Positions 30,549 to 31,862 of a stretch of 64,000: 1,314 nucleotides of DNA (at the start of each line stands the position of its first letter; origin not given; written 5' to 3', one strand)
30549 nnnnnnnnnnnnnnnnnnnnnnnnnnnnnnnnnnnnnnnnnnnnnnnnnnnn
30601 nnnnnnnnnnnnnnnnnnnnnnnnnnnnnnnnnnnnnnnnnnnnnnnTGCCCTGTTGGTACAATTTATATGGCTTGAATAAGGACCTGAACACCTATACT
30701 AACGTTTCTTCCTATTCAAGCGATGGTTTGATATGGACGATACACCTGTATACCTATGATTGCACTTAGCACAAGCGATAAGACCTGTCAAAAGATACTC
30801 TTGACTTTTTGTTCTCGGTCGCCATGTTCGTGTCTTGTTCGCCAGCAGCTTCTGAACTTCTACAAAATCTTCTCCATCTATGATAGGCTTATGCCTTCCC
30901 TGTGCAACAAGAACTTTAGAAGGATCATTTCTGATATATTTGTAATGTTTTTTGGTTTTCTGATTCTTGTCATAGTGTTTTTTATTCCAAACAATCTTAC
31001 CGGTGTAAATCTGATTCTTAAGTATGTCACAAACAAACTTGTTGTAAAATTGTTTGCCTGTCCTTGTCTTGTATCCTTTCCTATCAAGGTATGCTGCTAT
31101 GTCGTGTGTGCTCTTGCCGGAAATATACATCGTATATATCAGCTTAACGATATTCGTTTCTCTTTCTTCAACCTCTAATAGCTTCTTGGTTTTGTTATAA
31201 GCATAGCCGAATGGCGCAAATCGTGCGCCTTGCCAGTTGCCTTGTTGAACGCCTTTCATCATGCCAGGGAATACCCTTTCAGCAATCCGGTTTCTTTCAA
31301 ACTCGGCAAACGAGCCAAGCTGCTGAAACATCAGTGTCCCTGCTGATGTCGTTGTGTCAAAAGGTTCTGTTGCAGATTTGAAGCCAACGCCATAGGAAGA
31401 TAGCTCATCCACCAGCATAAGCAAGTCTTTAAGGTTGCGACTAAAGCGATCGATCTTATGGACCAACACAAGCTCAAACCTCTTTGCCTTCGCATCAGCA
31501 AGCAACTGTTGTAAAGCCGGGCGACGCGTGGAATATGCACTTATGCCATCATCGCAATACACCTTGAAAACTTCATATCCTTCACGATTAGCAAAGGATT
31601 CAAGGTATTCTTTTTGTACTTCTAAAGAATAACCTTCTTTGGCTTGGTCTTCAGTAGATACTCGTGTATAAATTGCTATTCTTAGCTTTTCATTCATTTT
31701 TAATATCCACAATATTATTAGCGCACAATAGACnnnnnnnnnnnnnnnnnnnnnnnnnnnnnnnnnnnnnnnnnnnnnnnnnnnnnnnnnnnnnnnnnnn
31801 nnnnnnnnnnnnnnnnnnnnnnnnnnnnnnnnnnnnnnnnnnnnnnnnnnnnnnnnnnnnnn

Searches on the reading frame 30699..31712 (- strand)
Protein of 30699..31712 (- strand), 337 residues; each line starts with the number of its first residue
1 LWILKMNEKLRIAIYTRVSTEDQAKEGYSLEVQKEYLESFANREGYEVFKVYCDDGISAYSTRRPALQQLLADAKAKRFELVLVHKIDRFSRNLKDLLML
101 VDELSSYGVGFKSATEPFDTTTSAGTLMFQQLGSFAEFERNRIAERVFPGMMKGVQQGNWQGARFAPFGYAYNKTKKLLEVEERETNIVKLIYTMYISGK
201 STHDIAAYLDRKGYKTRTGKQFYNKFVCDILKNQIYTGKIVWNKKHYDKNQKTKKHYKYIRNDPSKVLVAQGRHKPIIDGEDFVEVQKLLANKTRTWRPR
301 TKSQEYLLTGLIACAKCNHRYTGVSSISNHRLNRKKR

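Call 69: search_protein_families(library=pfam, proteins=[window:30699-31712:-], max_evalue=0.00001)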
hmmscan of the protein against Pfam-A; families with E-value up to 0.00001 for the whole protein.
window:30699-31712:- (337 aa): 2 families
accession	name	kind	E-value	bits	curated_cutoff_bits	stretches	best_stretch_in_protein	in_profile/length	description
PF00239.26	Resolvase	-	3.6e-41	141.1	23.3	1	12-160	1-145/145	Resolvase, N terminal domain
PF07508.19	Recombinase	-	2.1e-22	79.7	21.1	1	185-292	3-101/102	Recombinase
